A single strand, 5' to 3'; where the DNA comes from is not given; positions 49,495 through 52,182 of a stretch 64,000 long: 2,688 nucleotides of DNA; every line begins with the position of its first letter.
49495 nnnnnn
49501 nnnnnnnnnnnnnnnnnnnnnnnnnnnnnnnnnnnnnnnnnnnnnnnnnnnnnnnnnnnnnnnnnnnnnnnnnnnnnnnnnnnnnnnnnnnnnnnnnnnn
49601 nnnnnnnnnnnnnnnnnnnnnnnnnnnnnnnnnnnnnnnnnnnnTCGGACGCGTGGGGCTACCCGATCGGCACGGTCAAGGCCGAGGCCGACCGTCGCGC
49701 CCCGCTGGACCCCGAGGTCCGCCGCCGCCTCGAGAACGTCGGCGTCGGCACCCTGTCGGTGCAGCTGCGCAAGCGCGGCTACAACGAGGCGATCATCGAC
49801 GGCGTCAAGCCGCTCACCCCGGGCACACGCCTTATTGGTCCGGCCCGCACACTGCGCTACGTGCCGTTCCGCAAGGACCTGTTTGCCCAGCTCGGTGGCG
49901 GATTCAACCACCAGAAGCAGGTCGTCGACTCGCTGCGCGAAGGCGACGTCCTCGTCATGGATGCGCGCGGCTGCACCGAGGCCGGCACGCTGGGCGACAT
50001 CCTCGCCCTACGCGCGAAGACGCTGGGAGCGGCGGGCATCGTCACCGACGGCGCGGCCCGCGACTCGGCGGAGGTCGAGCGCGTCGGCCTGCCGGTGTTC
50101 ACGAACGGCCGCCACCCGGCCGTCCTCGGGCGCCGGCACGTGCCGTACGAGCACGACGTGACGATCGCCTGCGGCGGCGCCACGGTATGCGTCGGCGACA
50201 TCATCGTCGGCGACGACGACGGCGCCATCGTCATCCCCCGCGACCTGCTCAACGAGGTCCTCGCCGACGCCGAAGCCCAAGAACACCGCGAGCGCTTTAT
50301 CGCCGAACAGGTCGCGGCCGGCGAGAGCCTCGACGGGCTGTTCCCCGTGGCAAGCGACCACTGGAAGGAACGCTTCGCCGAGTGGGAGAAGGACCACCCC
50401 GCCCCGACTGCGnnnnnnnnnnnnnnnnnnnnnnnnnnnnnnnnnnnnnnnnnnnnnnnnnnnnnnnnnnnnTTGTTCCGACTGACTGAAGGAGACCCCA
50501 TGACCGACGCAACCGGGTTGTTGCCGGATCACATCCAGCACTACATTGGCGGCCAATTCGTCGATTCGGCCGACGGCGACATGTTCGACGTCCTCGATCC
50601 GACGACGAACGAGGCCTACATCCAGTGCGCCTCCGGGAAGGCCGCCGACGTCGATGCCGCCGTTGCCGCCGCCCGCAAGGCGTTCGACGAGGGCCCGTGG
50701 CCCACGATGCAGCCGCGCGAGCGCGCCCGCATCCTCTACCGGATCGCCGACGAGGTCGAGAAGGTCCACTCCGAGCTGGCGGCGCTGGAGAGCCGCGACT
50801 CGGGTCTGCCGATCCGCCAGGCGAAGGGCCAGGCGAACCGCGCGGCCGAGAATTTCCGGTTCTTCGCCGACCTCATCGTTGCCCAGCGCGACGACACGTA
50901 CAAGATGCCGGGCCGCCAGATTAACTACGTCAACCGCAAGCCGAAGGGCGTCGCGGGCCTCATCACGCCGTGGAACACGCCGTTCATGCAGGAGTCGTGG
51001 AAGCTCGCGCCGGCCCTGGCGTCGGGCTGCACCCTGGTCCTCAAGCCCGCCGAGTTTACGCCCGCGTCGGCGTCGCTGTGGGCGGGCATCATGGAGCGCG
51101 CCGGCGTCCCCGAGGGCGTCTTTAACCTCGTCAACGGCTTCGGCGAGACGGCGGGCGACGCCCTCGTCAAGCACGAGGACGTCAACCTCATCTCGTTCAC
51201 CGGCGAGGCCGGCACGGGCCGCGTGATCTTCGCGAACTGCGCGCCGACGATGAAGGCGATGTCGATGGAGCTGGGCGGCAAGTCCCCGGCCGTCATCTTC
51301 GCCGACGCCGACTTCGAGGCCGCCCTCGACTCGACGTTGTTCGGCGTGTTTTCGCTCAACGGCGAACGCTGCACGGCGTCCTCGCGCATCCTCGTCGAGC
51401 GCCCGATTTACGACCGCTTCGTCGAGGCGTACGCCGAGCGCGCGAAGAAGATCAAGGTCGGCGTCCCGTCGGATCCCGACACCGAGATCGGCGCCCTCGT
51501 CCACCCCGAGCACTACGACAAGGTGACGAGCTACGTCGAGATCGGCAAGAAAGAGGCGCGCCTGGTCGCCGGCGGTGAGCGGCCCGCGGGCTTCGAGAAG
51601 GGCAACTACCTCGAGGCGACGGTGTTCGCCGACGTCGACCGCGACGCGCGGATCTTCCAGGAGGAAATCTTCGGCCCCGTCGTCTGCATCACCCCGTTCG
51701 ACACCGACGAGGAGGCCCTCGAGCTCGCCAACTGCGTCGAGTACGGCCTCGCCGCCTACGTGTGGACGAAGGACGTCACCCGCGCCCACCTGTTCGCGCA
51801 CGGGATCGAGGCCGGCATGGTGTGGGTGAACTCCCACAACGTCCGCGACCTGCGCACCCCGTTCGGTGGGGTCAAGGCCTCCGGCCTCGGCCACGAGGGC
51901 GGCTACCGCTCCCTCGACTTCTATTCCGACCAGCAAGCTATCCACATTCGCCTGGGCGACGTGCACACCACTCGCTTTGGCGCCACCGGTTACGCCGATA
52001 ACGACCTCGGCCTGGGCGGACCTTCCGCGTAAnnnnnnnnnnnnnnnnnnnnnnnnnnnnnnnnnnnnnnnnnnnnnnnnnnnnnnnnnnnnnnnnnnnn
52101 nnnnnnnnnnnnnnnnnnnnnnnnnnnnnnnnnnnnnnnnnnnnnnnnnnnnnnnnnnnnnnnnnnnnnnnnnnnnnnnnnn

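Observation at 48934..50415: Unusual FAH-RraA domain fusion embedded in the homoprotocatechuate cluster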

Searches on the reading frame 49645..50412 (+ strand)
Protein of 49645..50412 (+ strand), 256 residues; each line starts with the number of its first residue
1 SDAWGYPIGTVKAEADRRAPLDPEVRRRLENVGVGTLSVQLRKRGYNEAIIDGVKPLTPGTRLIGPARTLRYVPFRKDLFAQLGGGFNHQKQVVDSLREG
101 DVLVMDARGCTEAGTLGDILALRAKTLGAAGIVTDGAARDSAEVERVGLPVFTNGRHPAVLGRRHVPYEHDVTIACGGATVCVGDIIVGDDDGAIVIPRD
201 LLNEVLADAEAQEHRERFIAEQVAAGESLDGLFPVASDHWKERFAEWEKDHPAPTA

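Call 25: search_solved_structures(query=window:49645-50412:+, max_evalue=0.0001, show_alignments=5)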
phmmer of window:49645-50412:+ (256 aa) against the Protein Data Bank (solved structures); distinct sequences matched with E-value up to 0.0001: 8.
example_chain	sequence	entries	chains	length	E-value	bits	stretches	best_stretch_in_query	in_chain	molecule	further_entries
5x15_A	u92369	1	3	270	5.6e-36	127.9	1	21-248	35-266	Putative transferase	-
3k4i_A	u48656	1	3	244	1.5e-20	77.4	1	20-230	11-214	uncharacterized protein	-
5ir2_A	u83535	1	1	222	1.1e-14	58.2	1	18-215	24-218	Cellulase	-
3noj_A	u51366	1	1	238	8.1e-14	55.3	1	29-227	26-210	4-carboxy-4-hydroxy-2-oxoadipate aldolase/oxaloacetate decarboxylase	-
1nxj_A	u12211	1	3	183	2.3e-11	47.2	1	91-197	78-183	Probable S-adenosylmethionine:2-demethylmenaquinone methyltransferase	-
3c8o_A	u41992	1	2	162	5.5e-10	42.7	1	91-201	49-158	Regulator of ribonuclease activity A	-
2pcn_A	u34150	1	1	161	6e-10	42.6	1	92-202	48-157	S-adenosylmethionine:2-demethylmenaquinone methyltransferase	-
1j3l_A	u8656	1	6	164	3.2e-08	37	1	92-199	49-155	Demethylmenaquinone Methyltransferase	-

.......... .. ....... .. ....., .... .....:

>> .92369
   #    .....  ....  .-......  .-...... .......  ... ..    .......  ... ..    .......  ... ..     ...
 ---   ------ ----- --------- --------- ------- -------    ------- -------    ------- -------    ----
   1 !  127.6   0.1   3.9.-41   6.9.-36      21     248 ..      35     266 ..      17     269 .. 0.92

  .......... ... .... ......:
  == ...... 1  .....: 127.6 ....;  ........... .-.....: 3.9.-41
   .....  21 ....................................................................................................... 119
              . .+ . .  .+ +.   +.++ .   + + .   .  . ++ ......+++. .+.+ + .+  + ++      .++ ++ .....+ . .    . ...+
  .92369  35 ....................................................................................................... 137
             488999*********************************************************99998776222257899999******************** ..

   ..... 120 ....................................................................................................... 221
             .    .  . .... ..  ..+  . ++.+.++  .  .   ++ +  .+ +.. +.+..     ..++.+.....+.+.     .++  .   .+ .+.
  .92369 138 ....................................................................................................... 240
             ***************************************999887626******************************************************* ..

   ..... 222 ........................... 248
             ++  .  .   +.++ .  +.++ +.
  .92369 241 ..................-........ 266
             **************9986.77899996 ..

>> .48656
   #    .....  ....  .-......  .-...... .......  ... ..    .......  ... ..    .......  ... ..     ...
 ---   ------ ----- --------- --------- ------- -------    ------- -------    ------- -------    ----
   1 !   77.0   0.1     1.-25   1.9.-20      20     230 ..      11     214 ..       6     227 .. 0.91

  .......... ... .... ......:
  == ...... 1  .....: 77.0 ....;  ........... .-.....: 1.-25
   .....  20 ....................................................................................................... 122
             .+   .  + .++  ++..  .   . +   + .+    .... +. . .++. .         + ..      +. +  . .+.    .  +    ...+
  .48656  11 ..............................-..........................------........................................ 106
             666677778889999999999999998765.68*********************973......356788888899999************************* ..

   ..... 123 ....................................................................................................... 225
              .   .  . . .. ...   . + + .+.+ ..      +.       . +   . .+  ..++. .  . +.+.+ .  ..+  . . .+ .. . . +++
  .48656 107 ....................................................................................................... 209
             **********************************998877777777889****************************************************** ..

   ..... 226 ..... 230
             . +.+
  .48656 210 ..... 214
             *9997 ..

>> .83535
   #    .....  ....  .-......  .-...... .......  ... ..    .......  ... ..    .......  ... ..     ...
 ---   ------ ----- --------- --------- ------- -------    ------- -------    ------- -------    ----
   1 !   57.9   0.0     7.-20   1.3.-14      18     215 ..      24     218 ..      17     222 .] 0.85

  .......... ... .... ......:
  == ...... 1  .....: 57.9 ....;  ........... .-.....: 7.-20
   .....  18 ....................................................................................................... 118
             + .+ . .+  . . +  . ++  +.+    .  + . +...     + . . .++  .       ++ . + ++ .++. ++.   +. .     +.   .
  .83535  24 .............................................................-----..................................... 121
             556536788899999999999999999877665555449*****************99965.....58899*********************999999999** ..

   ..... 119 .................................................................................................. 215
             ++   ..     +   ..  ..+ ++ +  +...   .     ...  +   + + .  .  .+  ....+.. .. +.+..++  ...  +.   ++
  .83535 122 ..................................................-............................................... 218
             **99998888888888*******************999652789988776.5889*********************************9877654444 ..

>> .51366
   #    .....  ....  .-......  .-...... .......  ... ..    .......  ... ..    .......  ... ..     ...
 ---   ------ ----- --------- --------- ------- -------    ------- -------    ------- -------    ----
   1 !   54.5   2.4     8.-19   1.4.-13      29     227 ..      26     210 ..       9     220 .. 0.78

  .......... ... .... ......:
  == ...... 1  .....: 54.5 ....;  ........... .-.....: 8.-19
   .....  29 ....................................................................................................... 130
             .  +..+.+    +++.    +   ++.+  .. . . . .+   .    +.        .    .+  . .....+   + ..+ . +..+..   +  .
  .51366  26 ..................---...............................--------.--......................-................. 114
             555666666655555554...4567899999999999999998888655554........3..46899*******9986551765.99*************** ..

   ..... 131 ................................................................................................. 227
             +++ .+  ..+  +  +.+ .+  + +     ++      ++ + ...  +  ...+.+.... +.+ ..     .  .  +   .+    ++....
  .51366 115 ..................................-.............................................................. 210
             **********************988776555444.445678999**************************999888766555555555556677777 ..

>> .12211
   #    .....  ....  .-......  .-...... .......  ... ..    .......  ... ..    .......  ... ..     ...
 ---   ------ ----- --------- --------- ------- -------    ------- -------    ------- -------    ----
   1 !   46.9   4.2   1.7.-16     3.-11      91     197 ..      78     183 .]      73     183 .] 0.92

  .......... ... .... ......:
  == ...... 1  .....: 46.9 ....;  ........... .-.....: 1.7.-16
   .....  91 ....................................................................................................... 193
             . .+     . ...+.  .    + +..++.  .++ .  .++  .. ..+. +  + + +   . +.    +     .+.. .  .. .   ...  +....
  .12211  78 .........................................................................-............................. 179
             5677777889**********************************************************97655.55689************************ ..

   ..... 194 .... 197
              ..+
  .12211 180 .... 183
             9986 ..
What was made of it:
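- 49699..50394 (+): Long RraA-like / HMG-CHA-aldolase-like domain (aa 256-487). G354-D355 lies at nt 49993-49998 and R376-D377 at nt 50059-50064. Call 25: alignment to 3NOJ and 5X15.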

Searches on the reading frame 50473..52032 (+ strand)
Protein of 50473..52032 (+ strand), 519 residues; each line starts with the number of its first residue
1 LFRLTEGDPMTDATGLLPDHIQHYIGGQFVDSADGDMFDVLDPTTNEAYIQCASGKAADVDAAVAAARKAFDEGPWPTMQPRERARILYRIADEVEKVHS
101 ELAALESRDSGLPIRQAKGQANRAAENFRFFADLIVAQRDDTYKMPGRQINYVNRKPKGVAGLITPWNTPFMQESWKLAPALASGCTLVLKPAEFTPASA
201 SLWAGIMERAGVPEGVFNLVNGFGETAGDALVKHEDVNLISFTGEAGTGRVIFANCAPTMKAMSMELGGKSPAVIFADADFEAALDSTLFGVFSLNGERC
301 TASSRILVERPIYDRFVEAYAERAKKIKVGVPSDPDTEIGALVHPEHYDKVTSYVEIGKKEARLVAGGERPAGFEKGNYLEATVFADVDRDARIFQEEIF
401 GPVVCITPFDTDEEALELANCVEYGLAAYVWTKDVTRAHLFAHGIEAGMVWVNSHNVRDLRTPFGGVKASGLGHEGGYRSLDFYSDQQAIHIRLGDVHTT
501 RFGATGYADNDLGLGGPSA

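Call 7: search_protein_families(library=ncbifam, proteins=[window:50473-52032:+], max_evalue=0.00001)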
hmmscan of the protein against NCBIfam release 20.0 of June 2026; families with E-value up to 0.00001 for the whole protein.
window:50473-52032:+ (519 aa): 42 families (the best 25 are shown)
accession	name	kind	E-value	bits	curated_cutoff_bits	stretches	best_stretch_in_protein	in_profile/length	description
TIGR02299.1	HpaE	equivalog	5.5e-196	651.9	638.35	1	21-503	1-487/488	5-carboxymethyl-2-hydroxymuconate semialdehyde dehydrogenase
TIGR03216.1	OH_muco_semi_DH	equivalog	1.1e-154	515.6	693.25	1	21-494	1-481/481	2-hydroxymuconic semialdehyde dehydrogenase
TIGR01804.1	BADH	equivalog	5.7e-144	480.1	668.6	1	24-486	1-465/467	betaine-aldehyde dehydrogenase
NF009725.0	PRK13252.1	equivalog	3.2e-134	448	593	1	21-499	7-486/488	betaine-aldehyde dehydrogenase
NF010000.0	PRK13473.1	subfamily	2.6e-132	441.8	615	1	22-490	4-470/475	aminobutyraldehyde dehydrogenase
NF045736.1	PaDhStyDRhodo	equivalog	3.4e-132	441.4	800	1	22-491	4-476/479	phenylacetaldehyde dehydrogenase StyD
NF045735.1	PaDhStyDPseudo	equivalog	2.2e-125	419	850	1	23-492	5-481/483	phenylacetaldehyde dehydrogenase StyD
NF050026.1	AcaldDHExaC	equivalog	3.8e-119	398.6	900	1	20-490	15-491/503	acetaldehyde dehydrogenase ExaC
NF007352.0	PRK09847.1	equivalog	1.2e-115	386.9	850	1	23-494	22-493/495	aldehyde dehydrogenase PuuC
NF052305.1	DioxValDhHalo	equivalog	3.3e-114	382.4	750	1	19-490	3-479/483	2,5-dioxovalerate dehydrogenase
NF042993.1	AlphKGSA_gudD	equivalog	2e-106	356.6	770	1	21-492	4-480/481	alpha-ketoglutaric semialdehyde dehydrogenase GucD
TIGR03374.1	ABALDH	equivalog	1.9e-103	346.8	909.3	1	23-485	4-464/472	aminobutyraldehyde dehydrogenase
TIGR01780.1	SSADH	subfamily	7.7e-102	341.5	646.35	1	40-484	1-444/448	succinate-semialdehyde dehydrogenase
TIGR04284.1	aldehy_Rv0768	hypoth_equivalog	5.2e-98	329.1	775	1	23-490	3-476/480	aldehyde dehydrogenase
NF006916.0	PRK09407.1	equivalog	1.2e-96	324.4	521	1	30-491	28-491/526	succinic semialdehyde dehydrogenase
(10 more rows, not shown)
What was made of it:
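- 50473..52032 (+): HpaE, CHMS dehydrogenase. TIGR02299 scores 652 bits (cut-off 638) (call 7).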

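Call 8: search_protein_families(library=pfam, proteins=[window:50473-52032:+], max_evalue=0.00001)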
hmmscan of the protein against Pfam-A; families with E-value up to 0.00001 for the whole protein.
window:50473-52032:+ (519 aa): 1 family
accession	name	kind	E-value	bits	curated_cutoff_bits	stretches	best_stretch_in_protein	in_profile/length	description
PF00171.27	Aldedh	-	9.9e-165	549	23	1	29-489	1-460/461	Aldehyde dehydrogenase family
